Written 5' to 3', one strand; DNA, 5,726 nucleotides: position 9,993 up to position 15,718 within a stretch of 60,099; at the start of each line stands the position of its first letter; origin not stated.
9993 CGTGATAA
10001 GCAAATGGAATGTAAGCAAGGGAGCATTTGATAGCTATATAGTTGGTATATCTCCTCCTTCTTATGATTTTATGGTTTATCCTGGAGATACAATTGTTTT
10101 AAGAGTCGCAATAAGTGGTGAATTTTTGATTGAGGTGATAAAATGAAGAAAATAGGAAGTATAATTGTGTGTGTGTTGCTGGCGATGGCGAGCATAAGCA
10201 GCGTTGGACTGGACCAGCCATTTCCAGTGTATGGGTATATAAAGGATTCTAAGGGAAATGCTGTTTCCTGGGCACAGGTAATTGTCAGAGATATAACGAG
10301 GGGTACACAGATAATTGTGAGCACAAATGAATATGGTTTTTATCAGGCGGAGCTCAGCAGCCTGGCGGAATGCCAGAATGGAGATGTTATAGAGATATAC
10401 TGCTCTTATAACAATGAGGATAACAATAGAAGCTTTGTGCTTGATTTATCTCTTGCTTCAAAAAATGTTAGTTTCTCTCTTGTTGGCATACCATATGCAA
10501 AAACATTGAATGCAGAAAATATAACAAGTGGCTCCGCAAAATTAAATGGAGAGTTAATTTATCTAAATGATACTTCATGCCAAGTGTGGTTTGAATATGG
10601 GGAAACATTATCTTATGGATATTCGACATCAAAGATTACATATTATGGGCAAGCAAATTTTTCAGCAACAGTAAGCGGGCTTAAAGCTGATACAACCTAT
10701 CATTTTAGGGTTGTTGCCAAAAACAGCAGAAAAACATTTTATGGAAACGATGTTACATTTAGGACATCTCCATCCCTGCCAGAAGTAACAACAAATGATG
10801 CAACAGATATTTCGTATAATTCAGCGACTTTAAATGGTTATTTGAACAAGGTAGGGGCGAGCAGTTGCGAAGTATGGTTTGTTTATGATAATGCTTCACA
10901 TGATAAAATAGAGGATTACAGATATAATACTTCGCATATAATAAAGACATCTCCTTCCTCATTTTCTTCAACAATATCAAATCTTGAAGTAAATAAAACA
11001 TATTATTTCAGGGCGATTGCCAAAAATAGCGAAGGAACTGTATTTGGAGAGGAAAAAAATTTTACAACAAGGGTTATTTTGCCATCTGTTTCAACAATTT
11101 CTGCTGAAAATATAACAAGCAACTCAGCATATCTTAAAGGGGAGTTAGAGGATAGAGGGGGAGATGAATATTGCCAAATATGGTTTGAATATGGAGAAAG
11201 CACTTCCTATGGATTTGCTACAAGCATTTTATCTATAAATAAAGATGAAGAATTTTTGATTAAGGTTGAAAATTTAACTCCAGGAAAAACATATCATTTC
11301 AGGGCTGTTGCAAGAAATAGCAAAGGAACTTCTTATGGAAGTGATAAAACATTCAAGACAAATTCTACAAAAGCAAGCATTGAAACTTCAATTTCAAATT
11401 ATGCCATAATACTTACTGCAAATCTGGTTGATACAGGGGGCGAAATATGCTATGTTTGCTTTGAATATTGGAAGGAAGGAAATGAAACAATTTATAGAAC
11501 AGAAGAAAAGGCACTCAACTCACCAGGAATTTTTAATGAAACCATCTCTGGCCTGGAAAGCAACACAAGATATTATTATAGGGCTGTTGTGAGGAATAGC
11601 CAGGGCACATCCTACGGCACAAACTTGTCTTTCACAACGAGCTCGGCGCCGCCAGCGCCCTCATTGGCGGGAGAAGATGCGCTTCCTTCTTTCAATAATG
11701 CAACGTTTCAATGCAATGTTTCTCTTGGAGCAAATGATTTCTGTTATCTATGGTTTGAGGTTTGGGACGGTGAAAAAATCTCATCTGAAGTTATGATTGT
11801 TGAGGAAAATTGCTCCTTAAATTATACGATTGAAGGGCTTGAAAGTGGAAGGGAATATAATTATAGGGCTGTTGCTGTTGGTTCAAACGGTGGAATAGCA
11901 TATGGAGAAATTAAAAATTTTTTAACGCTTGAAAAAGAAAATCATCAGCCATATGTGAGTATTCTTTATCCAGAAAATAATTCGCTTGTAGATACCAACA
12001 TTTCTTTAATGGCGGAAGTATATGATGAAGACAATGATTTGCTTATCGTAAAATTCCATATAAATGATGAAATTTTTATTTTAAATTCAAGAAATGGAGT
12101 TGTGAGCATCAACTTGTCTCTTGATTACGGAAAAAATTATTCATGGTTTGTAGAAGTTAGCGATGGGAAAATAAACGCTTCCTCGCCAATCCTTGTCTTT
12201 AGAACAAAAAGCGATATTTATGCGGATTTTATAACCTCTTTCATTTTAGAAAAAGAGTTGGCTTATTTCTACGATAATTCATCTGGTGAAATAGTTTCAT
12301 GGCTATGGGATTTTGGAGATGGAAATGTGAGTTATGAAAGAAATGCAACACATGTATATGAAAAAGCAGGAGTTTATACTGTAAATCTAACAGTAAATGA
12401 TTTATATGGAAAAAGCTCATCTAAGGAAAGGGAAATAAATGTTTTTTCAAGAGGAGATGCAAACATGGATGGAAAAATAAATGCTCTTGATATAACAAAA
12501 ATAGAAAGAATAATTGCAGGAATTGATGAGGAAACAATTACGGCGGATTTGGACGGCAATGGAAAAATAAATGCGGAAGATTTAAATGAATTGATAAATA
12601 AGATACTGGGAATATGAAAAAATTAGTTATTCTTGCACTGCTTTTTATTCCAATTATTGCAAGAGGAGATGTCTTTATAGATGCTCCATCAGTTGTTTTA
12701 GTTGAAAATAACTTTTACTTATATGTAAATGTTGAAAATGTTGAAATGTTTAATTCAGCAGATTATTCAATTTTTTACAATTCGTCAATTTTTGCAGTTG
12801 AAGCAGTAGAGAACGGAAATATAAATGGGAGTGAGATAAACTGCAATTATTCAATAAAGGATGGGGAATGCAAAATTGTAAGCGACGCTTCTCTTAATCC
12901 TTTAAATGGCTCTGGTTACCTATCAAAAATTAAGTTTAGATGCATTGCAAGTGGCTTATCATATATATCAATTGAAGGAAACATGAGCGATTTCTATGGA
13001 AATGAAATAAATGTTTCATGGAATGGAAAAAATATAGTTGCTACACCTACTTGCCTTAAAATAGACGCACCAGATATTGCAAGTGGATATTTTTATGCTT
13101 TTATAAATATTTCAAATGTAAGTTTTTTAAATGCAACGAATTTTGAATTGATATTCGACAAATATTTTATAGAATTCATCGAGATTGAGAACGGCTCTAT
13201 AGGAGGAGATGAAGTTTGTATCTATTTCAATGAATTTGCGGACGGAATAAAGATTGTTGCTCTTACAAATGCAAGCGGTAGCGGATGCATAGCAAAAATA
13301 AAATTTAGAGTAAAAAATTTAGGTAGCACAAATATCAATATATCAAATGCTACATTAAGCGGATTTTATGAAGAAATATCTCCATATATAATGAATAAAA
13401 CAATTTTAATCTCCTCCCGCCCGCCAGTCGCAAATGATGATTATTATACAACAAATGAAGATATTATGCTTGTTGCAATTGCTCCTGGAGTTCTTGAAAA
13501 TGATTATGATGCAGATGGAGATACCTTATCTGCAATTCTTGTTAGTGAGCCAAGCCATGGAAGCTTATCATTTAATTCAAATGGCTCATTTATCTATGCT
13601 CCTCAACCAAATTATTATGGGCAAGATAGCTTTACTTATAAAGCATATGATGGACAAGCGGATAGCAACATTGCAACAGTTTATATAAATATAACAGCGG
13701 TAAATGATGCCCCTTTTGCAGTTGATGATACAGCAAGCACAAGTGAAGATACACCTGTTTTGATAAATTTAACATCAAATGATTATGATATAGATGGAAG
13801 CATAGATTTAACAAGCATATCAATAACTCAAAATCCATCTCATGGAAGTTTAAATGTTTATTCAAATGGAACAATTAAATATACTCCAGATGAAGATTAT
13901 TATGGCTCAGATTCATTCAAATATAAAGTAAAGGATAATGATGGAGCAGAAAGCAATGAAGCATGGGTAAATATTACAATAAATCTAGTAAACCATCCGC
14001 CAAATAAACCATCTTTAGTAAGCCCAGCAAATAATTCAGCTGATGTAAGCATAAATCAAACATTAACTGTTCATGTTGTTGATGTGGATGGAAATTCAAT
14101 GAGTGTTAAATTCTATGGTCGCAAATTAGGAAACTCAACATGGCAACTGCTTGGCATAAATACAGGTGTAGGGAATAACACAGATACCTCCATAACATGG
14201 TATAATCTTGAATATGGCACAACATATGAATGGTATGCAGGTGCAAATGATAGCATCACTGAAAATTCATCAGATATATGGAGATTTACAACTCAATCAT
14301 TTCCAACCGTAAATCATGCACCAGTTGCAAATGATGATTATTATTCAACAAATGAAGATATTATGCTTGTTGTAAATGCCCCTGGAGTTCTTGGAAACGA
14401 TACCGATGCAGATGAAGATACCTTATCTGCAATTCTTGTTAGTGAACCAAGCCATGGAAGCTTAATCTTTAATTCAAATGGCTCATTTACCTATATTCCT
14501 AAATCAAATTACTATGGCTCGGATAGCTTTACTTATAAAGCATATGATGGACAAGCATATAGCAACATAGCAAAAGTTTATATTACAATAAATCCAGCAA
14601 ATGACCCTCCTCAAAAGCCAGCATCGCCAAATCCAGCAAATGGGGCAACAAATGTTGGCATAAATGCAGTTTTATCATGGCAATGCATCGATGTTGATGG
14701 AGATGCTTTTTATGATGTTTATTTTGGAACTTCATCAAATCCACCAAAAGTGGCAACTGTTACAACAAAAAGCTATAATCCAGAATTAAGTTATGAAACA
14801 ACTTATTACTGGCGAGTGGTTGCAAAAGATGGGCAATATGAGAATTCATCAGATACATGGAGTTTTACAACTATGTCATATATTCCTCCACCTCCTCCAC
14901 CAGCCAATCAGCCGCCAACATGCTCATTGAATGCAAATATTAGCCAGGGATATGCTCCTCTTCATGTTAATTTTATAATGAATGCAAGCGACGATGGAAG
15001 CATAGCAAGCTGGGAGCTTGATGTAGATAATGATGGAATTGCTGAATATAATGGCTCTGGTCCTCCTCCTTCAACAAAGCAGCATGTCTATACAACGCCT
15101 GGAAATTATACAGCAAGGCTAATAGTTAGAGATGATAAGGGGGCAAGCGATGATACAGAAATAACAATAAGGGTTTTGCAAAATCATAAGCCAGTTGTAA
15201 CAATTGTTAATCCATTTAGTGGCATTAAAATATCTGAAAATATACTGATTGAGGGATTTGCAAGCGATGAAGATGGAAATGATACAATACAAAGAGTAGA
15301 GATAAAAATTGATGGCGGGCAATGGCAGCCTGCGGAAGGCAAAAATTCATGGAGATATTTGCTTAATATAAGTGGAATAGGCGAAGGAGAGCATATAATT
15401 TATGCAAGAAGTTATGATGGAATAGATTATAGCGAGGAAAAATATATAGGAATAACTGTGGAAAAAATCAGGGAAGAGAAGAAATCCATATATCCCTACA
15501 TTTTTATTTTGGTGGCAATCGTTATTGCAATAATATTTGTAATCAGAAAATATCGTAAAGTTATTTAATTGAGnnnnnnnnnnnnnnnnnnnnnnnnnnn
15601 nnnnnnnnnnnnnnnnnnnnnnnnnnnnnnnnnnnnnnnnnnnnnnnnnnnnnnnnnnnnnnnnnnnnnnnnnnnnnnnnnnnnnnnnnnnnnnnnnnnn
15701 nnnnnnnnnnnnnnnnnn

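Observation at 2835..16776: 14-kb five-gene, translationally coupled surface operon bracketed by two pilin-like (class III signal peptide) proteins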

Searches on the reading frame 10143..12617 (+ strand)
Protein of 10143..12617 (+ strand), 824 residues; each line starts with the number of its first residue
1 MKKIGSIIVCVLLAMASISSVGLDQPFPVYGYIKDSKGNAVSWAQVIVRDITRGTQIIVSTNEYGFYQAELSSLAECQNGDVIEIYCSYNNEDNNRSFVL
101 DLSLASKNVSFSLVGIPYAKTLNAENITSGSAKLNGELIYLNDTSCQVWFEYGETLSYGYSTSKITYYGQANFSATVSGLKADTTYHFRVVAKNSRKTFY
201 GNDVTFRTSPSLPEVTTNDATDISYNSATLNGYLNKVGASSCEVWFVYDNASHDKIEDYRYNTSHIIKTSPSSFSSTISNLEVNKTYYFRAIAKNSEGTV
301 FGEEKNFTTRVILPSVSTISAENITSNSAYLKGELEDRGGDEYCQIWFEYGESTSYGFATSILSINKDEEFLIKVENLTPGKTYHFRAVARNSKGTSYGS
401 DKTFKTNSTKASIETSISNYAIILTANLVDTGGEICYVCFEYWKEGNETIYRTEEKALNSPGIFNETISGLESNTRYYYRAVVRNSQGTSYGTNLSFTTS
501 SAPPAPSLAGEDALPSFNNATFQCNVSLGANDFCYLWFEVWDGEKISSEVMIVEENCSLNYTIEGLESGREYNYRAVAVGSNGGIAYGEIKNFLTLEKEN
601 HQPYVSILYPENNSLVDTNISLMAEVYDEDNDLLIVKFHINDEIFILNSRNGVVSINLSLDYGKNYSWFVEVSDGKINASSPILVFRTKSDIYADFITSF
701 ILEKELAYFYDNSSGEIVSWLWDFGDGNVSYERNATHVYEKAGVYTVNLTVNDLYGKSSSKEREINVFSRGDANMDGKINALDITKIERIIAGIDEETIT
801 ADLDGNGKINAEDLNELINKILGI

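Call 5: search_protein_families(library=pfam, proteins=[window:10143-12617:+], max_evalue=0.01)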
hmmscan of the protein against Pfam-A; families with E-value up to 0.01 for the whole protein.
window:10143-12617:+ (824 aa): 16 families
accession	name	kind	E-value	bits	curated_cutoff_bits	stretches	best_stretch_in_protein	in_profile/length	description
PF18911.6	PKD_4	-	2.1e-16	60.2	27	1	710-765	27-83/85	PKD domain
PF16656.11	Pur_ac_phosph_N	-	2.5e-16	60.5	30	1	151-206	43-91/93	Purple acid Phosphatase, N-terminal domain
PF00041.27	fn3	-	1.5e-15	57.6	25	1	355-402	41-80/84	Fibronectin type III domain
PF00801.26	PKD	-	3.8e-13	49.7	23.5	1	712-760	25-74/80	PKD domain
PF16655.11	PhoD_N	-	2.7e-10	41.1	30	0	174-197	60-83/90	PhoD-like phosphatase, N-terminal domain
PF00404.24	Dockerin_1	-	9e-10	39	22.9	1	771-822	2-57/57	Dockerin type I domain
PF25059.1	FN3_DSCAM-DSCAML_C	-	5e-09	36.8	39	0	366-407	42-80/89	DSCAM/DSCAML C-terminal Fn3-like domain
PF17964.7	Big_10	-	2.1e-05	25.2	22.9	0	368-417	39-88/164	Bacterial Ig domain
PF16893.11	fn3_2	-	3.5e-05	24.3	27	0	121-208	7-89/89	Fibronectin type III domain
PF23376.1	Fn3_VIN3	-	0.00012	23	33.9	0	467-499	63-95/99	VIN3-like, fibronectin type-III domain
PF10179.15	NDNF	-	0.00042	20.8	27.3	0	174-197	90-113/127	Neuron-derived neurotrophic factor, first Fn(III) domain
PF13202.12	EF-hand_5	-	0.00072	19.4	25.9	0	801-817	8-24/25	EF hand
PF17957.7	Big_7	-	0.0036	18.4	24.1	0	603-644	1-43/70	Bacterial Ig domain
PF06051.17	DUF928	-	0.0038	17.4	26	0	643-675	61-98/184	Domain of Unknown Function (DUF928)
PF04775.20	Bile_Hydr_Trans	-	0.004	17.4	27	0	368-408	1-41/126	Acyl-CoA thioester hydrolase/BAAT N-terminal region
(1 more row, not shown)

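Call 6: search_protein_families(library=ncbifam, proteins=[window:10143-12617:+], max_evalue=0.01)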
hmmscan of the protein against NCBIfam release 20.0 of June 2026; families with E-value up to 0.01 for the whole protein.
window:10143-12617:+ (824 aa): 1 family
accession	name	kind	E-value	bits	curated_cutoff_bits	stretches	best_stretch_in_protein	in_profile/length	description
TIGR00864.1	PCC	subfamily_domain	8.5e-06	22.4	1861.4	1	707-759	1414-1467/2700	polycystin cation channel protein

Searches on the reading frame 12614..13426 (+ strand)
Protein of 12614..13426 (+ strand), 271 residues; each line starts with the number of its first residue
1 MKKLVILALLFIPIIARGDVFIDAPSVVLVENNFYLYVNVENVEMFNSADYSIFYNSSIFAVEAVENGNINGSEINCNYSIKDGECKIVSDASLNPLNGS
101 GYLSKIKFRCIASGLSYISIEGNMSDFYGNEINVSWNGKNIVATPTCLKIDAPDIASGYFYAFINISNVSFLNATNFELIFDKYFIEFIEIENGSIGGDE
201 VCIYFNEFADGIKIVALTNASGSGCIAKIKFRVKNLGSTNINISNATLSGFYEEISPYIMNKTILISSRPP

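Call 40: search_solved_structures(query=window:12614-13426:+, max_evalue=10, show_alignments=2)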
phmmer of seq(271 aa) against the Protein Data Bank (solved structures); distinct sequences matched with E-value up to 10: 3.
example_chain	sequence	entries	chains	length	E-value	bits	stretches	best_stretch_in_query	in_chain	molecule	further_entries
4ums_A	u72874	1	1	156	0.46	13.1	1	166-251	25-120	CELLULOSOMAL ANCHORING SCAFFOLDIN B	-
2o4e_A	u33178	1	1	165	0.52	12.9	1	17-114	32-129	O-GlcNAcase nagJ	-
2ozn_A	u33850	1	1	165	0.58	12.8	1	17-114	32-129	O-GlcNAcase nagJ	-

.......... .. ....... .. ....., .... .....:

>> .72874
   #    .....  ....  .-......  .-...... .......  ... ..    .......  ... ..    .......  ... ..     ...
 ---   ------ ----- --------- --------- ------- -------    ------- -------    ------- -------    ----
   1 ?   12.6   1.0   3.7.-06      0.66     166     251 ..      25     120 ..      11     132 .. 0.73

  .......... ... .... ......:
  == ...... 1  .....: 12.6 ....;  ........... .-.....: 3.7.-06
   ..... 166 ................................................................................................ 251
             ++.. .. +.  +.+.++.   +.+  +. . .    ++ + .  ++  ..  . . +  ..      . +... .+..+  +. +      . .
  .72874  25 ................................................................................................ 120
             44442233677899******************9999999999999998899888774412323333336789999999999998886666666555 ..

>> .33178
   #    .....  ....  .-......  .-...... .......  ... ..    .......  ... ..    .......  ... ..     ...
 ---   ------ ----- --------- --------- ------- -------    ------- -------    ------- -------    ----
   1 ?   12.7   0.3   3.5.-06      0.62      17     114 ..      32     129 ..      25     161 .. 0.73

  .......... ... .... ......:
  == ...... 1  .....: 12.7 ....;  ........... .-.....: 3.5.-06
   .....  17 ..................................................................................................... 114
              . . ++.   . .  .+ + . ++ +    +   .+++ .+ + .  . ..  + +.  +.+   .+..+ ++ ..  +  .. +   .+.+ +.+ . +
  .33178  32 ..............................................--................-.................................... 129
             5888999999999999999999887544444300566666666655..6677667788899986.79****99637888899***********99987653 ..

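Call 41: search_protein_families(library=pfam, proteins=[window:12614-13426:+], max_evalue=10)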
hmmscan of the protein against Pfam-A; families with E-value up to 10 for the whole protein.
seq(271 aa): 2 families
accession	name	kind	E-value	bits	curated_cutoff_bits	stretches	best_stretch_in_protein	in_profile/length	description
PF00963.24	Cohesin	-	1.1e-10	42.3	24.1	2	20-130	3-124/139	Cohesin domain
PF14819.11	QueF_N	-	0.14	13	25.6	1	12-50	50-89/111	Nitrile reductase, 7-cyano-7-deazaguanine-reductase N-term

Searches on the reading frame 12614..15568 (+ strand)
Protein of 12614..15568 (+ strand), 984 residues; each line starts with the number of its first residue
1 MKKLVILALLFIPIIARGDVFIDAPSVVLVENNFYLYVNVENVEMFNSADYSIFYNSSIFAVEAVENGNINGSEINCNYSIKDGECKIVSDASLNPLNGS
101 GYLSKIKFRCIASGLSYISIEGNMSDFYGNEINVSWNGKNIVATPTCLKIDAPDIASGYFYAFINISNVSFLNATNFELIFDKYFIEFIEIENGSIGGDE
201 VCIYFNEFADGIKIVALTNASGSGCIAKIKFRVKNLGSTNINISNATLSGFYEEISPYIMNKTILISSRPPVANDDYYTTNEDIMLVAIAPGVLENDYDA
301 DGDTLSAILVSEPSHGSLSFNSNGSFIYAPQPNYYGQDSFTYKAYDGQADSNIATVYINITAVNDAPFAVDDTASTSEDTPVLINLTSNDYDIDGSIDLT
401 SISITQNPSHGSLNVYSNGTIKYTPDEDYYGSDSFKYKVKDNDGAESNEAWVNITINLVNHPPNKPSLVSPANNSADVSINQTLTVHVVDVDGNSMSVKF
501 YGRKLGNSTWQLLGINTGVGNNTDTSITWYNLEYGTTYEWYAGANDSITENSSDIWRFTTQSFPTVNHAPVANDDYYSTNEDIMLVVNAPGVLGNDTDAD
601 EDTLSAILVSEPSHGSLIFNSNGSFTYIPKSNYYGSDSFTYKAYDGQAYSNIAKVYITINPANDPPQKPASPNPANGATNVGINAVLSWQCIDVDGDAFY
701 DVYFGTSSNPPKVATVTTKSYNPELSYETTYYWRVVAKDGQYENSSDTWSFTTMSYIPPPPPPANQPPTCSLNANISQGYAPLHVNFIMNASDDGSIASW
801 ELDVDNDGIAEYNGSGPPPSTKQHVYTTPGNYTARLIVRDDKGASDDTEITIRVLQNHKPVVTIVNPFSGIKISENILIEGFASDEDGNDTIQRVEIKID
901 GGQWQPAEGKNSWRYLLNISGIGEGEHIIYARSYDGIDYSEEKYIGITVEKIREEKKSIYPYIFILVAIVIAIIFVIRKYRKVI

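Call 5: search_protein_families(library=pfam, proteins=[window:12614-15568:+], max_evalue=0.01)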
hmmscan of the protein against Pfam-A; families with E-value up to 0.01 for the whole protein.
window:12614-15568:+ (984 aa): 8 families
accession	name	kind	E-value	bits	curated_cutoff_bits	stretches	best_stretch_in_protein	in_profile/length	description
PF17963.7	Big_9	-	7.4e-67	222.7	23.6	3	364-455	1-89/89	Bacterial Ig domain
PF17803.7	Cadherin_4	-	4.8e-58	194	25.1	3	354-423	1-71/71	Bacterial cadherin-like domain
PF17892.7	Cadherin_5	-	2.3e-55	184.9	26.5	3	566-660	1-98/98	Cadherin-like domain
PF17957.7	Big_7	-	3.2e-09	37.7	24.1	1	860-930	1-69/70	Bacterial Ig domain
PF18911.6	PKD_4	-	4.9e-09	36.6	27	1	766-851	2-82/85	PKD domain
PF19076.6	CshA_repeat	-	5.2e-06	27.5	27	0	400-447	50-95/103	Surface adhesin CshA repetitive domain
PF00801.26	PKD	-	5.2e-06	26.8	23.5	1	783-848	15-75/80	PKD domain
PF16656.11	Pur_ac_phosph_N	-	0.00077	20.4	30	0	724-753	67-93/93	Purple acid Phosphatase, N-terminal domain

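Call 6: search_protein_families(library=ncbifam, proteins=[window:12614-15568:+], max_evalue=0.01)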
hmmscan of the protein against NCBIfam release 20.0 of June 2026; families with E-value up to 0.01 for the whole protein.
window:12614-15568:+ (984 aa): 4 families
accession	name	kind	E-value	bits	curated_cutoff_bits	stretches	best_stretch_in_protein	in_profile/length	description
NF012211.1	tand_rpt_95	domain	3.1e-60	200.2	90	3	279-373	1-97/98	tandem-95 repeat protein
TIGR04212.1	GlyGly_RbtA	equivalog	7e-14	51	295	2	402-465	510-575/605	rhombotarget A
TIGR01965.1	VCBS_repeat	domain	3.9e-06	26.9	15.5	0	297-380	8-98/99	VCBS domain-containing protein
TIGR04225.1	CshA_fibril_rpt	repeat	0.0029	18.4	60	0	398-447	55-96/104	fibrillar adhesin CshA-type repeat protein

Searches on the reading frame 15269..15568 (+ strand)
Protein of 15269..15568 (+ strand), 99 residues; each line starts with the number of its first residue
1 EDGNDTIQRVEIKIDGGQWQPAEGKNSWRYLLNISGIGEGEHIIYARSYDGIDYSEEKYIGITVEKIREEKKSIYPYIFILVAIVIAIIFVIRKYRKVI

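Call 48: search_protein_families(library=ncbifam, proteins=[window:15269-15568:+], max_evalue=1)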
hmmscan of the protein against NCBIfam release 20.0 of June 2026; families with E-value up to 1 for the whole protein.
window:15269-15568:+ (99 aa): 3 families
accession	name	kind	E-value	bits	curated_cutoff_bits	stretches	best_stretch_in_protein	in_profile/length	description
NF047446.1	barrel_OmpL47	domain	0.024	15.1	40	1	6-52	17-55/68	OmpL47-type beta-barrel domain-containing protein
NF033507.3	Loki-CTERM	subfamily_domain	0.07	13.5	19.9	1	75-97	4-26/27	Loki-CTERM sorting domain-containing protein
NF052247.1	SorT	equivalog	0.07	11.9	570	1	3-50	302-356/387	SorT family sulfite dehydrogenase catalytic subunit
